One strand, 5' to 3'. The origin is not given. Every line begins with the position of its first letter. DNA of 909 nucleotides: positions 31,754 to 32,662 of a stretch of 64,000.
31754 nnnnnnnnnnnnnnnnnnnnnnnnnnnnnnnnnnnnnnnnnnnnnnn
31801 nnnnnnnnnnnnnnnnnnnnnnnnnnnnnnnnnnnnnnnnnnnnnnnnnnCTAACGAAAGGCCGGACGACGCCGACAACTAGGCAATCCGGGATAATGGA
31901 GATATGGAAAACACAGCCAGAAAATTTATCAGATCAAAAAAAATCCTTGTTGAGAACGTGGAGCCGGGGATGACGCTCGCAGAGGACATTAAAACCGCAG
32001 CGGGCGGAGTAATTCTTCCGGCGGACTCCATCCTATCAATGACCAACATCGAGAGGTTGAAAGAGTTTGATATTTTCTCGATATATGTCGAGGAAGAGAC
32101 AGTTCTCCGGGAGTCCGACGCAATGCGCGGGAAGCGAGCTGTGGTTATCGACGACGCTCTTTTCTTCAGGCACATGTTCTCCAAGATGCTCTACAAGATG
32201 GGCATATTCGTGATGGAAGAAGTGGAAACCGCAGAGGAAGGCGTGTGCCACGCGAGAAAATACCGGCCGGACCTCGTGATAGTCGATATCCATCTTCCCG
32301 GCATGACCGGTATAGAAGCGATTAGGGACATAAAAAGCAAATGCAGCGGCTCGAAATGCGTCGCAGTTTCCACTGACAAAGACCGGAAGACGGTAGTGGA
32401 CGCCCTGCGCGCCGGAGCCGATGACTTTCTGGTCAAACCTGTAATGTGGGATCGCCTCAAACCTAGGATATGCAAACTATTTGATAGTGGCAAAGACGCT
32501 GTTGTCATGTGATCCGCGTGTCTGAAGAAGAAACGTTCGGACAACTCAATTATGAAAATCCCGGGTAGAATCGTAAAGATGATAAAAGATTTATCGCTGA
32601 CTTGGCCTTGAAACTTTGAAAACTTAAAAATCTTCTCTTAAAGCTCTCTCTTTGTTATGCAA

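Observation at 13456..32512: Island-borne chemosensory system with a heme-c sensor kinase, sigma-54 activator, CheA/W/MCP/R/D/Y, two CheX, a FapA-REC fusion, hemerythrin and HD-GYP output. No CheB.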

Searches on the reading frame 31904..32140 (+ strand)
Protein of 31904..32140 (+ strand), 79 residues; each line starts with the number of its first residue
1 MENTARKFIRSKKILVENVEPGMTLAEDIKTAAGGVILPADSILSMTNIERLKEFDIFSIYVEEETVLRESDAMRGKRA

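Call 77: search_protein_families(library=pfam, proteins=[window:31904-32140:+], max_evalue=0.01)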
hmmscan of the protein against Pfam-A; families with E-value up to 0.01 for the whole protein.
window:31904-32140:+ (79 aa): 0 families

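Call 103: search_protein_representatives(protein=window:31904-32140:+)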
Query: 79 residues. Proteins with E-value up to 0.001 (for the whole library): 26; up to 1e-10: 4; up to 1e-30: 1. The best 26 are listed.
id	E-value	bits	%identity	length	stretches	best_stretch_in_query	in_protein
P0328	1.1e-34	133.0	100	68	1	1-68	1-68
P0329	1.7e-13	66.1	47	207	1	1-79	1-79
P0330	1.5e-11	59.9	32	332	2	5-77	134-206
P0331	6.5e-11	57.9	45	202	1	4-72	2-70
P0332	2.3e-10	56.2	46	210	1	2-79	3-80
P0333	3.2e-10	55.7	36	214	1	4-78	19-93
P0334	3.9e-09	52.3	39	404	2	1-76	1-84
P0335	3.5e-06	43.0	31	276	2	11-63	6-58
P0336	8.8e-06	41.7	43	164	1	11-68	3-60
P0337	2.2e-05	40.5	44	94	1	12-68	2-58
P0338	4.6e-05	39.5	36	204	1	3-74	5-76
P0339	5.9e-05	39.1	25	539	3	18-69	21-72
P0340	7.2e-05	38.8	43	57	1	12-65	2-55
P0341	7.9e-05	38.7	29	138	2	15-68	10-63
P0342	2.5e-04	37.1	44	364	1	12-66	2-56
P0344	3.4e-04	36.7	38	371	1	9-71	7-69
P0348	4.0e-04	36.5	41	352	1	11-66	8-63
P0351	6.9e-04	35.7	34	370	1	11-66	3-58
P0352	7.6e-04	35.6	40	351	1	17-68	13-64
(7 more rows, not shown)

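Call 104: search_protein_families(library=pfam, proteins=[P0330, P0334, P0335, P0339, P0342, P0344, P0348, P0351, P0352, P0329], max_evalue=0.001)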
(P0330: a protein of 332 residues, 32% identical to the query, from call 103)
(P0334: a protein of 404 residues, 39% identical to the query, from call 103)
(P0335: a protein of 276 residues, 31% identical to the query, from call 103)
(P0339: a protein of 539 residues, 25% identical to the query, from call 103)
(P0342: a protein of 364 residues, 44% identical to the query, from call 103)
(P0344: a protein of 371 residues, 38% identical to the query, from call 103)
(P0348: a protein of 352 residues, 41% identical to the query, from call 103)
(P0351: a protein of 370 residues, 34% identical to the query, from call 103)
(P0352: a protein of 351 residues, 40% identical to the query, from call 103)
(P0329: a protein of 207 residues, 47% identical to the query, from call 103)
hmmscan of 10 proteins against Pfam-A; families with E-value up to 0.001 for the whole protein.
P0330 (332 aa): 2 families
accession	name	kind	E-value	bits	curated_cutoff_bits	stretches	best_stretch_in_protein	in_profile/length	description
PF00072.30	Response_reg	-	3e-23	82.6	30.2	1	208-316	1-108/111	Response regulator receiver domain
PF11871.13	DUF3391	-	0.00011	23.2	27.8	0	166-194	28-56/136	Domain of unknown function (DUF3391)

P0334 (404 aa): 1 family
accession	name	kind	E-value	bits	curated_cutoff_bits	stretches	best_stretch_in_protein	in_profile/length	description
PF00072.30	Response_reg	-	4.6e-51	172.1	30.2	2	291-400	2-110/111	Response regulator receiver domain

P0335 (276 aa): 1 family
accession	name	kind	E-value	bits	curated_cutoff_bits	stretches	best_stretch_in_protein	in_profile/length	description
PF00072.30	Response_reg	-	4e-26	91.8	30.2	1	147-259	1-111/111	Response regulator receiver domain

P0339 (539 aa): 2 families
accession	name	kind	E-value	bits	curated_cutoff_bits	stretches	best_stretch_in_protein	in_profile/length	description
PF13487.12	HD_5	-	8.9e-23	81.3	27.2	1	335-450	20-138/170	HD domain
PF01966.28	HD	-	4e-18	66.2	22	1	330-449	2-114/116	HD domain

P0342 (364 aa): 2 families
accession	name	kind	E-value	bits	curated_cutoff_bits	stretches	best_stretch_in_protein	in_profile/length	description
PF13487.12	HD_5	-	6e-25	88.4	27.2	1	123-279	10-168/170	HD domain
PF01966.28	HD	-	1e-14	55.3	22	1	128-249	2-115/116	HD domain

P0344 (371 aa): 2 families
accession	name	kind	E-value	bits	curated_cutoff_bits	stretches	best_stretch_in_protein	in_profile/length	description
PF13487.12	HD_5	-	1.1e-27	97.2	27.2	1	151-289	8-149/170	HD domain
PF01966.28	HD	-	3.9e-19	69.5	22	1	158-279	2-116/116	HD domain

P0348 (352 aa): 2 families
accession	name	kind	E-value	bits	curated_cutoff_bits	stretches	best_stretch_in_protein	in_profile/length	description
PF13487.12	HD_5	-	3.6e-34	118.4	27.2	1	143-290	21-170/170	HD domain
PF01966.28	HD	-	4.2e-19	69.4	22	1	138-258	3-115/116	HD domain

P0351 (370 aa): 3 families
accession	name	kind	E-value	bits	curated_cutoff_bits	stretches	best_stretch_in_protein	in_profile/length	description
PF13487.12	HD_5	-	5.3e-28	98.3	27.2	1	176-297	35-159/170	HD domain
PF01966.28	HD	-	2.8e-17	63.5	22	1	154-277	2-116/116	HD domain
PF08668.18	HDOD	-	0.00012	22.1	22.9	1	156-245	98-195/196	HDOD domain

P0352 (351 aa): 2 families
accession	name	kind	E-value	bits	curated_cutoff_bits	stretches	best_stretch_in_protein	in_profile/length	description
PF13487.12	HD_5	-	2e-40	138.8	27.2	1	127-289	6-170/170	HD domain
PF01966.28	HD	-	2.1e-21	76.8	22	1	135-257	1-115/116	HD domain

P0329 (207 aa): 1 family
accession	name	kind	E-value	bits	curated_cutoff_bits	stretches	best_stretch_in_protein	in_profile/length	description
PF00072.30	Response_reg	-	1.2e-21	77.4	30.2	1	80-188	2-108/111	Response regulator receiver domain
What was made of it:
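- The N-terminal domain of the last receiver is fused to HD-GYP domains in 6 of 9 longer homologues tested (calls 103, 104). They were inserted precisely in front of a receiver whose N-terminal domain is otherwise fused to HD-GYP enzymes (call 104).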

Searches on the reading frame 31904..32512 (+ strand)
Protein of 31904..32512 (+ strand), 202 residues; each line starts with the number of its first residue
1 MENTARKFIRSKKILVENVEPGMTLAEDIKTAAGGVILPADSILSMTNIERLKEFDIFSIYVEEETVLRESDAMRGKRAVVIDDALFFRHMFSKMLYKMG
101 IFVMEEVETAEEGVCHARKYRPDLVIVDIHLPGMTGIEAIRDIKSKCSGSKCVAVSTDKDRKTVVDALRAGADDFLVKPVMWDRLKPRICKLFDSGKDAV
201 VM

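Call 4: search_protein_families(library=pfam, proteins=[window:31904-32512:+], max_evalue=0.01)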
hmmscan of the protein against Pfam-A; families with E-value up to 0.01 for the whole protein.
window:31904-32512:+ (202 aa): 1 family
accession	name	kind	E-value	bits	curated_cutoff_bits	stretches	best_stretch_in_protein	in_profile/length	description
PF00072.30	Response_reg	-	4.4e-23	82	30.2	1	80-188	2-109/111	Response regulator receiver domain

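Call 78: search_solved_structures(query=window:31904-32512:+, max_evalue=0.001, show_alignments=1)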
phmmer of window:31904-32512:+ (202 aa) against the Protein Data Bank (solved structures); distinct sequences matched with E-value up to 0.001: 235 (the best 60 are shown).
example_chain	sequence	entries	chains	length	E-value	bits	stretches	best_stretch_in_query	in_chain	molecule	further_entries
4iga_A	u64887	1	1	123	1.1e-18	70.9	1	75-187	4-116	Chemotaxis protein CheY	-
1tmy_A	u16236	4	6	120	1.8e-18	70.1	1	76-187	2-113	CHEY PROTEIN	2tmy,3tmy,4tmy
1u0s_Y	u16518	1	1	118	3e-18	69.4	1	76-187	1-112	Chemotaxis protein cheY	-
6c40_B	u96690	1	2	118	1.5e-17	67.1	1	76-187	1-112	Chemotaxis protein CheY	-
4qyw_A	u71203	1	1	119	3.7e-17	65.8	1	76-187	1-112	Chemotaxis protein CheY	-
8q52_A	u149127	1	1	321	5.4e-17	65.3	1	73-184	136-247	Leucine-specific-binding protein,Chemotaxis protein CheY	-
9xzo_A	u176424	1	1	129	3.6e-16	62.6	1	79-195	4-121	De novo protein M1X0B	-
9rhz_C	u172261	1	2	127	5.1e-16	62.1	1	77-185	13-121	Chemotaxis protein CheY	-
6er7_A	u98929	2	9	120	4.7e-15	59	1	78-188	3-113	120aa long hypothetical chemotaxis protein (CheY)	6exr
6ekg_Y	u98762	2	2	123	7.1e-14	55.1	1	78-193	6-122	Chemotaxis protein CheY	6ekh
7od9_B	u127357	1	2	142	8.3e-14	54.9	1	78-193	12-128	Response regulator receiver protein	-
7esg_A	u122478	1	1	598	4.9e-13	52.4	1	75-180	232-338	Glutathione S-transferase,Protein-glutamate methylesterase/protein-glutamine glutaminase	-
1zh2_A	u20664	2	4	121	2.9e-12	49.9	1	80-189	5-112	KDP operon transcriptional regulatory protein kdpE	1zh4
3nhz_A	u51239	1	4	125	3.7e-12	49.5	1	72-189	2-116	Two component system transcriptional regulator mtrA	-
5ep0_A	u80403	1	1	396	6.7e-12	48.7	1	74-192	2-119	Putative repressor protein luxO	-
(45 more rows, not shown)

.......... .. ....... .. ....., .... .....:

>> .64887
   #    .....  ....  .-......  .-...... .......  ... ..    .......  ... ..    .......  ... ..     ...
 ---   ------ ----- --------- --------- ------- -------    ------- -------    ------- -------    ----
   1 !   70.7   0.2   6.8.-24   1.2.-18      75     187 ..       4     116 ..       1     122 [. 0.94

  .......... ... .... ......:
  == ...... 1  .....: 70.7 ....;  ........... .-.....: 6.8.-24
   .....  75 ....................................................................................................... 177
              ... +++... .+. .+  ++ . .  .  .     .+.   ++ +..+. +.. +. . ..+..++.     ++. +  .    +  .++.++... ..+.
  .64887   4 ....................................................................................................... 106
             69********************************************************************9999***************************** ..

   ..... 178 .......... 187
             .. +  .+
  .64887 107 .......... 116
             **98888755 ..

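Call 79: search_protein_families(library=ncbifam, proteins=[window:31904-32512:+], max_evalue=0.00001)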
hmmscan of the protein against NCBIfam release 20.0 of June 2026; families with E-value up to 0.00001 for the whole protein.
window:31904-32512:+ (202 aa): 76 families (the best 25 are shown)
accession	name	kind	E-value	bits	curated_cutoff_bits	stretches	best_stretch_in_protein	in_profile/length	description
NF007935.0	PRK10651.1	equivalog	5.8e-17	61.6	250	1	78-181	8-112/216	two-component system response regulator NarL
NF001965.0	PRK00742.1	subfamily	1.1e-16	61.1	293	1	78-180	5-109/357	chemotaxis-specific protein-glutamate methyltransferase CheB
NF007969.0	PRK10693.1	equivalog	6.5e-16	58.3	329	1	73-188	4-119/337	two-component system response regulator RssB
NF040689.1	MtrAB_MtrA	equivalog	9.5e-16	57.8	300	1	80-189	2-109/219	MtrAB system response regulator MtrA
NF041367.1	CheY_Halo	equivalog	7.9e-15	55.2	200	1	80-181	2-102/114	chemotaxis protein CheY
NF041733.1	resp_reg_CseB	equivalog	3.5e-14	52.7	350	1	81-191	5-113/228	two-component system response regulator CseB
NF007820.0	PRK10529.1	equivalog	5.4e-14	52.1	325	1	80-189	5-112/225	two-component system response regulator KdpE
NF041946.1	LuxO_transreg_Vib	equivalog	5.4e-14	51.8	800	1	90-191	10-110/463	quorum-sensing sigma-54 dependent transcriptional regulator LuxO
NF008469.0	PRK11361.1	equivalog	6.2e-14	51.5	714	1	77-186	5-113/461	acetoacetate metabolism transcriptional regulator AtoC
NF045505.1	RR_RssB_Pseudo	equivalog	1.4e-13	50.7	700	1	80-180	9-108/394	two-component system response regulator RssB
NF045991.1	RespRegCtrARhodob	equivalog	8.5e-13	48.6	350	1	78-190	2-113/224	response regulator transcription factor CtrA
TIGR02154.1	PhoB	equivalog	1.1e-12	47.7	296.2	1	77-189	3-116/226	phosphate regulon transcriptional regulator PhoB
NF008078.0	PRK10816.1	equivalog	9.9e-12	44.8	336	1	78-192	2-115/223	two-component system response regulator PhoP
TIGR01387.1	cztR_silR_copR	subfamily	2.5e-11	43.6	279.2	1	90-192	12-113/218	heavy metal response regulator transcription factor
NF011896.0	PRK15369.1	equivalog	2.5e-11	43.6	242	1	80-178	7-106/211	two component system response regulator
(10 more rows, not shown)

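Call 102: predict_structure(protein=window:31904-32512:+)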
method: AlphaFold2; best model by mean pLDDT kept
length: 202 residues; sequences in the alignment: 1
mean_pLDDT: 44.6   pTM: 0.35
mean pLDDT of the five models: 44.6, 41.0, 36.0, 32.4, 32.1
residues with pLDDT >= 90: 0; 70-90: 2; 50-70: 50; < 50: 150
segments of 3 or more residues with pLDDT < 50: 1-37, 39-106, 123-128, 167-169, 171-202
pLDDT, mean of each block of 10 residues (from residue 1): 31 40 45 44 42 39 36 39 38 36 49 59 50 60 64 51 47 37 42 43 38
secondary structure, 60 per line:
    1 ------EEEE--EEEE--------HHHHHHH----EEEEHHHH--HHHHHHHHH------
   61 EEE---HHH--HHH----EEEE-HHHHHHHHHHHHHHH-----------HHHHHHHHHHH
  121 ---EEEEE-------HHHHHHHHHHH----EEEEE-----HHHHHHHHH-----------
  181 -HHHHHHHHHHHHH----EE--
elements in order: E7-10 E13-16 H25-31 E36-39 H40-43 H46-54 E61-63 E79-82 H84-98 H110-120 E124-128 H136-146 E151-155 H161-169 H182-194
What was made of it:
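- Tried and rejected: AlphaFold on the last receiver without an alignment (call 102).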
